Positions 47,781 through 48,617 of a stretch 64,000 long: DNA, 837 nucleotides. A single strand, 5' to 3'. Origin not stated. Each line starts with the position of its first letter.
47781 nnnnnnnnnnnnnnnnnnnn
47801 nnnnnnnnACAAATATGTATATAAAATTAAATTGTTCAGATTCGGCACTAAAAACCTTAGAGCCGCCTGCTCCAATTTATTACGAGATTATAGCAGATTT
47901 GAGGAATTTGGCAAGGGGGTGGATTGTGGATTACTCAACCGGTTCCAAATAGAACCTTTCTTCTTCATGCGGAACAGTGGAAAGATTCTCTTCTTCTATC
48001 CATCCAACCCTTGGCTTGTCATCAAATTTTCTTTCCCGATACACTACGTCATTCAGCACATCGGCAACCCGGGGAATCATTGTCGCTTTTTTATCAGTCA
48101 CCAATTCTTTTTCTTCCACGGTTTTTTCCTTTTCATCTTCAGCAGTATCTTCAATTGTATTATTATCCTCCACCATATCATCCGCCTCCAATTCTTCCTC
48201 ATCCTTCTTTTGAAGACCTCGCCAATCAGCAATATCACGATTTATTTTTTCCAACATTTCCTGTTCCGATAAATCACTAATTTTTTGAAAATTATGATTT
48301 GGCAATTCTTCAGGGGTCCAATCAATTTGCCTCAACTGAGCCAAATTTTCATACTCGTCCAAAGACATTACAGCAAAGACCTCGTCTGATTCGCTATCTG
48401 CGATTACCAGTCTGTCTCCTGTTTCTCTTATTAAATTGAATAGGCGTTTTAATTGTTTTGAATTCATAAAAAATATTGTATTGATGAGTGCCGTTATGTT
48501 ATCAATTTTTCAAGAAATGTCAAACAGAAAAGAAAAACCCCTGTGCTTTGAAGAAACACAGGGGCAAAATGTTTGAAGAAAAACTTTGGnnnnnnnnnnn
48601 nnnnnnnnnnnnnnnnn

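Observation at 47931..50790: Gene insertion of about 3 kb splitting the fusA-tuf junction of the str operon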

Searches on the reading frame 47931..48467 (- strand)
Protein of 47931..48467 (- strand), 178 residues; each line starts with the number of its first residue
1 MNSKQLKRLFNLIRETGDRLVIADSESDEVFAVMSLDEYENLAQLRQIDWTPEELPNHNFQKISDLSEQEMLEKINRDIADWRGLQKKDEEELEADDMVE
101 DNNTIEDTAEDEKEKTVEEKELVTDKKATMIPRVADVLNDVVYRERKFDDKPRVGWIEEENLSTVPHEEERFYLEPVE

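Call 4: search_protein_families(library=pfam, proteins=[window:47931-48467:-], max_evalue=1)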
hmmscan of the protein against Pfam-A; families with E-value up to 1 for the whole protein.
window:47931-48467:- (178 aa): 1 family
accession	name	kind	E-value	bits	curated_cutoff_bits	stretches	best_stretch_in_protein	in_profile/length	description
PF02604.26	PhdYeFM_antitox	-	0.0079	16.4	29.8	1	4-44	11-50/74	Antitoxin Phd_YefM, type II toxin-antitoxin system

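Call 9: find_homologous_proteins(query=window:47931-48467:-)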
Query window:47931-48467:- (178 aa): 89 proteins with E <= 0.001 among 427 candidates.
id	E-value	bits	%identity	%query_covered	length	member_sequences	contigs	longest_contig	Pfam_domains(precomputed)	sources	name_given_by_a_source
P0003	4.4e-107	373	100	100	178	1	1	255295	-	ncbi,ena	-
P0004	2.4e-69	250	70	100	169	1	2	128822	-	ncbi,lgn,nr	ncbi:MAG: hypothetical protein NTW66_00020 [Candidatus Magasanikbacteria bacterium]|nr:hypothetical 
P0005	2.8e-59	218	62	100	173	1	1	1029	-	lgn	-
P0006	2.5e-56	208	60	100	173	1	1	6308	-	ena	-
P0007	9.5e-53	196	64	89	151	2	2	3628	-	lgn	-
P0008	4.0e-37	146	49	100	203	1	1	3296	-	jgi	jgi:hypothetical protein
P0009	2.4e-36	143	46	100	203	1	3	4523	-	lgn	-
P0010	4.4e-36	142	47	100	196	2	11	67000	-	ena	-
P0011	1.7e-35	140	49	100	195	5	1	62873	-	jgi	jgi:hypothetical protein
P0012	2.1e-35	140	44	100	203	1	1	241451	-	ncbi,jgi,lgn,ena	ncbi:MAG: hypothetical protein WC457_01955 [Patescibacteria group bacterium]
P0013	5.4e-35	139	48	100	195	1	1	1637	-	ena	-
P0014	1.5e-34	137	47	100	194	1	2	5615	-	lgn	-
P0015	3.6e-33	133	46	100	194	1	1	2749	-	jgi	jgi:hypothetical protein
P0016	2.8e-24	104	38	100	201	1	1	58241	-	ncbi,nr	ncbi:MAG: hypothetical protein PHD72_02705 [Patescibacteria group bacterium]|nr:hypothetical protein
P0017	2.3e-9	55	45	56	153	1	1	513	-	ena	-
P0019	5.1e-8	51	39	58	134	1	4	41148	-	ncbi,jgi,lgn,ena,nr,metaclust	ncbi:MAG: hypothetical protein UT48_C0042G0004 [Parcubacteria group bacterium GW2011_GWE2_39_37]|nr:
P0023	2.4e-7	49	44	47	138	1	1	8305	PF02604.27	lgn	-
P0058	1.5e-5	43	45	47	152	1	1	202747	-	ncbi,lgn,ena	-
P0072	7.0e-5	41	41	47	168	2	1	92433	-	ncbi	ncbi:MAG: hypothetical protein V1867_04620 [Candidatus Falkowbacteria bacterium]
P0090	6.1e-4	38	34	52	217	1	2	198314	-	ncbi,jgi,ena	ncbi:MAG: hypothetical protein WCW25_02245 [Patescibacteria group bacterium]|jgi:hypothetical protei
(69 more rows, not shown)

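Call 10: find_encoding_contigs(protein=P0012, flank=6000, max_places=2)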
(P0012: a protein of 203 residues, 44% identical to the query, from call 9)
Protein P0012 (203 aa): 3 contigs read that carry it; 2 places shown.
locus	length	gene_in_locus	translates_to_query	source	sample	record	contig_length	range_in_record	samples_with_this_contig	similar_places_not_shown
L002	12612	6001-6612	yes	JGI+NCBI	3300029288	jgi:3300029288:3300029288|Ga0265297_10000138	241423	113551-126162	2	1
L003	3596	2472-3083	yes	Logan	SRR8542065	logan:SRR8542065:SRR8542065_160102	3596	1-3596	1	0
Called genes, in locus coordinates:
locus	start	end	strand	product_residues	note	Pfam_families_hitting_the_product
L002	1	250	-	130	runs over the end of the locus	-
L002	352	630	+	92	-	-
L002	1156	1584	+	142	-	PF00164:Ribosom_S12_S23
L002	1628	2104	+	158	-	PF00177:Ribosomal_S7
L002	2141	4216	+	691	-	PF00009:GTP_EFTU, PF03144:GTP_EFTU_D2, PF22042:EF-G_D2, PF14492:EFG_III, PF16658:RF3_C (weak), PF03764:EFG_IV, PF00679:EFG_C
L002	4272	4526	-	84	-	-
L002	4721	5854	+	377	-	-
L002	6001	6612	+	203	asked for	-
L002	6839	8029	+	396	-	PF00009:GTP_EFTU, PF03144:GTP_EFTU_D2, PF03143:GTP_EFTU_D3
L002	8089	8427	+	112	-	PF00338:Ribosomal_S10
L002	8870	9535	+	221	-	PF00297:Ribosomal_L3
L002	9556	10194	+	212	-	PF00573:Ribosomal_L4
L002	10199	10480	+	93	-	PF00276:Ribosomal_L23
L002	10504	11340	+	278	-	PF00181:Ribosomal_L2_N, PF03947:Ribosomal_L2_C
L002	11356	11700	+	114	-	PF00203:Ribosomal_S19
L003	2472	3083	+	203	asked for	-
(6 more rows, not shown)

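Call 11: find_encoding_contigs(protein=P0010, flank=6000, max_places=2)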
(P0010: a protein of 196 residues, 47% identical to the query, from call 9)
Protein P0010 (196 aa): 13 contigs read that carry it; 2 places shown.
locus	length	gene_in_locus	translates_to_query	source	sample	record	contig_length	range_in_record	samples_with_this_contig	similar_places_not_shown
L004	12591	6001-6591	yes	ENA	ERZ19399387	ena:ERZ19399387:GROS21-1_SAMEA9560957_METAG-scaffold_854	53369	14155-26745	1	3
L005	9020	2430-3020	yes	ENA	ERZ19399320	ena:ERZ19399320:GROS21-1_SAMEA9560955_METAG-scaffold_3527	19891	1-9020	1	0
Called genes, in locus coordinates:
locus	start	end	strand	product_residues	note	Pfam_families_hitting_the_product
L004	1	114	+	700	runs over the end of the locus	PF00580:UvrD-helicase, PF13245:AAA_19, PF01443:Viral_helicase1 (faint), PF13361:UvrD_C, PF13538:UvrD_C_2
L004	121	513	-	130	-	-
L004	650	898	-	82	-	-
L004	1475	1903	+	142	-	PF00164:Ribosom_S12_S23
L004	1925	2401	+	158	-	PF00177:Ribosomal_S7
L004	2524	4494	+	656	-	-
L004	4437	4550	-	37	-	-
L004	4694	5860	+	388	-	-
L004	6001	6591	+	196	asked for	-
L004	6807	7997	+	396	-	PF00009:GTP_EFTU, PF03144:GTP_EFTU_D2, PF03143:GTP_EFTU_D3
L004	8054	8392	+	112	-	PF00338:Ribosomal_S10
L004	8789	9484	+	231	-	PF00297:Ribosomal_L3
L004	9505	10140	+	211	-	PF00573:Ribosomal_L4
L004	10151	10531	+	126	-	PF00276:Ribosomal_L23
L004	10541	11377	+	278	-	PF00181:Ribosomal_L2_N, PF03947:Ribosomal_L2_C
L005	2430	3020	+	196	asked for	-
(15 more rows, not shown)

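Call 12: find_encoding_contigs(protein=P0016, flank=6000, max_places=2)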
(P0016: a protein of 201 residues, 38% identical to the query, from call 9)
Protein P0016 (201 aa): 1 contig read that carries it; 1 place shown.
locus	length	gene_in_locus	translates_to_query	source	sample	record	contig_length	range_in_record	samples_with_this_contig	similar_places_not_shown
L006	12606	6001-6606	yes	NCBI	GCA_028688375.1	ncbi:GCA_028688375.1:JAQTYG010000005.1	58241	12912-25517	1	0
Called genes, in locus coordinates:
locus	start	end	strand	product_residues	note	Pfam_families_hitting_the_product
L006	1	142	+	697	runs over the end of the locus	PF00580:UvrD-helicase, PF13086:AAA_11 (faint), PF13245:AAA_19, PF13604:AAA_30 (faint), PF01443:Viral_helicase1 (faint), PF13087:AAA_12 (faint), PF13361:UvrD_C, PF13538:UvrD_C_2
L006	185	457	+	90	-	-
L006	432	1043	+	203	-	PF08843:AbiEii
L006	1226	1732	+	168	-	-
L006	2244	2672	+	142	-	PF00164:Ribosom_S12_S23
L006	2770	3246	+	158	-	PF00177:Ribosomal_S7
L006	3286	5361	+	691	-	PF00009:GTP_EFTU, PF03144:GTP_EFTU_D2, PF22042:EF-G_D2, PF14492:EFG_III, PF16658:RF3_C (weak), PF03764:EFG_IV, PF00679:EFG_C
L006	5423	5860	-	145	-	-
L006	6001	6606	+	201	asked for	-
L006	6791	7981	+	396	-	PF00009:GTP_EFTU, PF03144:GTP_EFTU_D2, PF03143:GTP_EFTU_D3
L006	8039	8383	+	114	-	PF00338:Ribosomal_S10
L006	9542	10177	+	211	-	PF00573:Ribosomal_L4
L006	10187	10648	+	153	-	PF00276:Ribosomal_L23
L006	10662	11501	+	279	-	PF00181:Ribosomal_L2_N, PF03947:Ribosomal_L2_C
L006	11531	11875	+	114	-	PF00203:Ribosomal_S19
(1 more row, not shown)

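Call 17: find_encoding_contigs(protein=P0019, flank=5000, max_places=1)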
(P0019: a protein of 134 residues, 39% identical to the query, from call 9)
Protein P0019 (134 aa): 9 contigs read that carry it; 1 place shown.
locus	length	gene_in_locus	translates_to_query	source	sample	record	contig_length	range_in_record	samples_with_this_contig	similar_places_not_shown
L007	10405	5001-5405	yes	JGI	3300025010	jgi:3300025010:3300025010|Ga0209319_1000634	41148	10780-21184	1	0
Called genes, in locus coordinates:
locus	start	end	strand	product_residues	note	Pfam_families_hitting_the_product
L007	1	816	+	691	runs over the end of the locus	PF00009:GTP_EFTU, PF03144:GTP_EFTU_D2, PF22042:EF-G_D2, PF14492:EFG_III, PF16658:RF3_C (weak), PF03764:EFG_IV, PF00679:EFG_C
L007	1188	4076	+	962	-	PF18884:TSP3_bac (faint)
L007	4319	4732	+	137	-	PF00293:NUDIX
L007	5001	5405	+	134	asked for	-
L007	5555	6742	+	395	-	PF00009:GTP_EFTU, PF03144:GTP_EFTU_D2, PF03143:GTP_EFTU_D3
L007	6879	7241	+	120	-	PF00338:Ribosomal_S10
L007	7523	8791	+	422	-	PF00297:Ribosomal_L3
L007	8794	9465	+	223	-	PF00573:Ribosomal_L4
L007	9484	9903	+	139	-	PF00276:Ribosomal_L23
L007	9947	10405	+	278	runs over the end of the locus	PF00181:Ribosomal_L2_N, PF03947:Ribosomal_L2_C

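Call 18: find_encoding_contigs(protein=P0058, flank=5000, max_places=1)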
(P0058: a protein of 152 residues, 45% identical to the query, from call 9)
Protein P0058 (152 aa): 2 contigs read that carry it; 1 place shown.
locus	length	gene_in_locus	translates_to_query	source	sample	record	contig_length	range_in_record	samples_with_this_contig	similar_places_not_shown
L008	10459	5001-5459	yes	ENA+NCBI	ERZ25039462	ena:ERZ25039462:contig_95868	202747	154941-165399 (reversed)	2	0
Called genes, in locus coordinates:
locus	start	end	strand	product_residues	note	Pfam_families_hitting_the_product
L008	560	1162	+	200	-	PF02163:Peptidase_M50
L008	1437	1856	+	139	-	PF00164:Ribosom_S12_S23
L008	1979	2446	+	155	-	PF00177:Ribosomal_S7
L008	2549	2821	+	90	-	-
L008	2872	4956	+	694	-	PF00009:GTP_EFTU, PF03144:GTP_EFTU_D2, PF22042:EF-G_D2, PF14492:EFG_III, PF16658:RF3_C (weak), PF03764:EFG_IV, PF00679:EFG_C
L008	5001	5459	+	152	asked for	-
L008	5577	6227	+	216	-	PF00009:GTP_EFTU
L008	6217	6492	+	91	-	PF03144:GTP_EFTU_D2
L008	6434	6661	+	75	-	PF03143:GTP_EFTU_D3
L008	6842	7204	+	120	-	PF00338:Ribosomal_S10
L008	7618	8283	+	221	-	PF00297:Ribosomal_L3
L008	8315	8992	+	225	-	PF00573:Ribosomal_L4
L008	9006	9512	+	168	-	PF00276:Ribosomal_L23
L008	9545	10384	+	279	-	PF00181:Ribosomal_L2_N, PF03947:Ribosomal_L2_C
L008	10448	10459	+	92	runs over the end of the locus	PF00203:Ribosomal_S19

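Call 19: find_encoding_contigs(protein=P0090, flank=5000, max_places=1)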
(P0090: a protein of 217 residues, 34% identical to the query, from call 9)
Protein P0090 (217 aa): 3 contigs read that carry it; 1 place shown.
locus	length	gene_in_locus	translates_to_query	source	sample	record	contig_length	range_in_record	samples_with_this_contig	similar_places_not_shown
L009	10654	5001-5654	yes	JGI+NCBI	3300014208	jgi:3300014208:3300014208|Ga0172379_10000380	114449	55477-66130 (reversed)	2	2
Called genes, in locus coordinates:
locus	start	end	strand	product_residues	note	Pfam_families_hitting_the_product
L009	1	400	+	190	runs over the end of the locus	PF01863:YgjP-like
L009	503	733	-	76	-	PF00830:Ribosomal_L28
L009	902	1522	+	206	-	PF02163:Peptidase_M50 (weak)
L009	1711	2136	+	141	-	PF00164:Ribosom_S12_S23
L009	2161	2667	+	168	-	PF00177:Ribosomal_S7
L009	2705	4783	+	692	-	PF00009:GTP_EFTU, PF03144:GTP_EFTU_D2, PF22042:EF-G_D2, PF14492:EFG_III, PF16658:RF3_C, PF03764:EFG_IV, PF00679:EFG_C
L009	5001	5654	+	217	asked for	-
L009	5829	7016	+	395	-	PF00009:GTP_EFTU, PF03144:GTP_EFTU_D2, PF03143:GTP_EFTU_D3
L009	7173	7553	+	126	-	PF00338:Ribosomal_S10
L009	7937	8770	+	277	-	PF00297:Ribosomal_L3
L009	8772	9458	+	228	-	PF00573:Ribosomal_L4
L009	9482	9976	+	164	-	PF00276:Ribosomal_L23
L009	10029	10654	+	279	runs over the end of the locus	PF00181:Ribosomal_L2_N, PF03947:Ribosomal_L2_C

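Call 20: find_encoding_contigs(protein=P0072, flank=5000, max_places=1)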
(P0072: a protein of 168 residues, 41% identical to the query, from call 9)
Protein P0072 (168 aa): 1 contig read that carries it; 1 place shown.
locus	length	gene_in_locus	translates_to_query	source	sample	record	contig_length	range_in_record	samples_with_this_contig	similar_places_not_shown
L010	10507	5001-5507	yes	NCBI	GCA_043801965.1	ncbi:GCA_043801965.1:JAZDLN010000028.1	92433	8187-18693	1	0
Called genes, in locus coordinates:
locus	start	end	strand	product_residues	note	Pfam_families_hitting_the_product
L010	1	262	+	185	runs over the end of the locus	PF00571:CBS (faint)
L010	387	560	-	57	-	PF00830:Ribosomal_L28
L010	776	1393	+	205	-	PF02163:Peptidase_M50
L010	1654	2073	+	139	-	PF00164:Ribosom_S12_S23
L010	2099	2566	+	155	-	PF00177:Ribosomal_S7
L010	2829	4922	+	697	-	PF00009:GTP_EFTU, PF03144:GTP_EFTU_D2, PF22042:EF-G_D2, PF14492:EFG_III, PF16658:RF3_C, PF03764:EFG_IV, PF00679:EFG_C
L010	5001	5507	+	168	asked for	-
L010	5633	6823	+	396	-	PF00009:GTP_EFTU, PF03144:GTP_EFTU_D2, PF03143:GTP_EFTU_D3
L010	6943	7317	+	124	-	PF00338:Ribosomal_S10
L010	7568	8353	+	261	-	PF00297:Ribosomal_L3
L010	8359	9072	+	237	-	PF00573:Ribosomal_L4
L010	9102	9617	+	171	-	PF00276:Ribosomal_L23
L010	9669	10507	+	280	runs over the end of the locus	PF00181:Ribosomal_L2_N, PF03947:Ribosomal_L2_C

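Call 24: search_solved_structures(query=A1, max_evalue=10, show_alignments=3)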
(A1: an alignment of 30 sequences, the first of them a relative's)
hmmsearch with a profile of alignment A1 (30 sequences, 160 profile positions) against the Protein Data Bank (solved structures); distinct sequences matched with E-value up to 10: 2.
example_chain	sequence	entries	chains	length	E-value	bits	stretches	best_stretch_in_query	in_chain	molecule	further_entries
2ogs_A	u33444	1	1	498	0.73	13.3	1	37-65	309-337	Thermostable carboxylesterase Est50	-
2ogt_A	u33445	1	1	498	0.73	13.3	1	37-65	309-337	Thermostable carboxylesterase Est50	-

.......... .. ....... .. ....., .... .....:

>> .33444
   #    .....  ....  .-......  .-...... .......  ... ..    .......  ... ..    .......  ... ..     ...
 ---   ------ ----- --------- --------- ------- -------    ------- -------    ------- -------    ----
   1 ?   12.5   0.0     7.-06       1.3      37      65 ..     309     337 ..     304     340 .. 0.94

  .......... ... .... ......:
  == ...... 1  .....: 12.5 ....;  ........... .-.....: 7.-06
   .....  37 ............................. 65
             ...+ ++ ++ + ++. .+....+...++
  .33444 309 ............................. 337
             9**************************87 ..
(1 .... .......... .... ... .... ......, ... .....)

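Call 25: search_protein_families(library=pfam, alignment_id=A1, max_evalue=0.1)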
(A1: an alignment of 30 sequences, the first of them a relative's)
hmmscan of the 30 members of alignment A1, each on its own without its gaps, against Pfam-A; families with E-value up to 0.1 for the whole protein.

A. member 1, P0003 (178 aa): 1 family
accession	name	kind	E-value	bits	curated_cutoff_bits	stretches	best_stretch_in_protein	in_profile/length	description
PF02604.26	PhdYeFM_antitox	-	0.0079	16.4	29.8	1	4-44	11-50/74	Antitoxin Phd_YefM, type II toxin-antitoxin system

B. families by the number of members that match (of 30 scanned): 11 families
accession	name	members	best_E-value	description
PF02604.26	PhdYeFM_antitox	21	2.7e-05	Antitoxin Phd_YefM, type II toxin-antitoxin system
PF22156.1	Thiaminase_I-like_N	4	0.013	Thiaminase I-like, N-terminal domain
PF01406.26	tRNA-synt_1e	3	0.0069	tRNA synthetases class I (C) catalytic domain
PF05272.17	VapE-like_dom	1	0.0011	Virulence-associated protein E-like domain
PF12915.13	DUF3833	1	0.0039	Protein of unknown function (DUF3833)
PF11016.13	DUF2854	1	0.018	Protein of unknown function (DUF2854)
PF08127.18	Propeptide_C1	1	0.031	Peptidase family C1 propeptide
PF01132.26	EFP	1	0.036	Elongation factor P (EF-P) OB domain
PF22025.1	ThiI_fer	1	0.068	ThiI ferredoxin-like domain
PF01710.22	HTH_Tnp_IS630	1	0.073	Transposase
PF00506.23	Flu_NP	1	0.099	Influenza virus nucleoprotein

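Call 27: predict_structure(alignment_id=A1)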
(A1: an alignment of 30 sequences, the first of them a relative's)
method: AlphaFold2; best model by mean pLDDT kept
length: 178 residues; sequences in the alignment: 30
mean_pLDDT: 67.6   pTM: 0.23
mean pLDDT of the five models: 67.6, 67.1, 65.2, 63.8, 61.8
residues with pLDDT >= 90: 13; 70-90: 76; 50-70: 49; < 50: 40
segments of 3 or more residues with pLDDT < 50: 54-57, 96-129
pLDDT, mean of each block of 10 residues (from residue 1): 86 86 86 84 67 51 79 92 77 50 36 37 42 67 70 63 71 74
secondary structure, 60 per line:
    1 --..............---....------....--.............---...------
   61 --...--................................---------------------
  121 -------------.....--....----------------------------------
elements in order: H3-16 E20-23 E30-33 H36-48 H68-99 H134-138 H141-144
